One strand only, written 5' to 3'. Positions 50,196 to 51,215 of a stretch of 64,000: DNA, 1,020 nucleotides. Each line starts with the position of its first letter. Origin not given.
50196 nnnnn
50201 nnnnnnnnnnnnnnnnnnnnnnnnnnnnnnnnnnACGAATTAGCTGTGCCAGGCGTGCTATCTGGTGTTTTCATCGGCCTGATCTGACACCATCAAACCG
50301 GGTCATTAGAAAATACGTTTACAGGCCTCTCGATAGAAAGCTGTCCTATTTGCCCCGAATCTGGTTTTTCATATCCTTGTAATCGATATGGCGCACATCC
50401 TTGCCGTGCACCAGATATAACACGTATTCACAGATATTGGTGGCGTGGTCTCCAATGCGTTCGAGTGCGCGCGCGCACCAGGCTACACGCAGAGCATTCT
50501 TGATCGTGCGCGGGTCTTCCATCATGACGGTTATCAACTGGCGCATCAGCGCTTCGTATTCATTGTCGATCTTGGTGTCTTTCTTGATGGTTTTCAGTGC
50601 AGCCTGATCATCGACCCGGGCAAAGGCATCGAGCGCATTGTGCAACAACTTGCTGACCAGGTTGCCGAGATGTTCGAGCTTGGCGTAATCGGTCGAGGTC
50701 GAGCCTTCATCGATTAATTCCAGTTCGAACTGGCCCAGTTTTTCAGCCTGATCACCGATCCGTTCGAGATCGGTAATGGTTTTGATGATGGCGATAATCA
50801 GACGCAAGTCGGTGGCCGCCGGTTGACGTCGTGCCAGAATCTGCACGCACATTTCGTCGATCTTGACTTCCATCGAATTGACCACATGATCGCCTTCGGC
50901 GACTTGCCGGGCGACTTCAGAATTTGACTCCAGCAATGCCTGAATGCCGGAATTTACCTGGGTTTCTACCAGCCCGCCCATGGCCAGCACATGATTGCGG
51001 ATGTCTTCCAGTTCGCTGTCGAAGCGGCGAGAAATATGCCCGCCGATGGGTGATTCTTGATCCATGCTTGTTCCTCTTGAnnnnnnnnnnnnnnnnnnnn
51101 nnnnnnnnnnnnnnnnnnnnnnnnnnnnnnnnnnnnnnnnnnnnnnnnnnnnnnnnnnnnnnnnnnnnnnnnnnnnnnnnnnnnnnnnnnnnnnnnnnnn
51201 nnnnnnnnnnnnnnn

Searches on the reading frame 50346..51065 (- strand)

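Call 7: search_protein_families(library=ncbifam, proteins=[window:50346-51065:-], max_evalue=0.001)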
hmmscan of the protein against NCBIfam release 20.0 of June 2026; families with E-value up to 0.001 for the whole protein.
window:50346-51065:- (239 aa): 2 families
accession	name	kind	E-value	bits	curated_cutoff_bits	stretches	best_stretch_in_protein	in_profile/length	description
NF008332.0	PRK11115.1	equivalog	7e-91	304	342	1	7-237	6-235/239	phosphate signaling complex protein PhoU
TIGR02135.1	phoU_full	equivalog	1.5e-72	243.6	130.25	1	13-224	1-212/212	phosphate signaling complex protein PhoU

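Call 8: search_protein_families(library=pfam, proteins=[window:50346-51065:-], max_evalue=0.0001)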
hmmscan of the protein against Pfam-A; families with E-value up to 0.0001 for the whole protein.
window:50346-51065:- (239 aa): 1 family
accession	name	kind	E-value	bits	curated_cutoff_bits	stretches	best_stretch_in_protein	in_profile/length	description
PF01895.24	PhoU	-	5e-42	142.6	23.5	2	27-111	2-86/89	PhoU domain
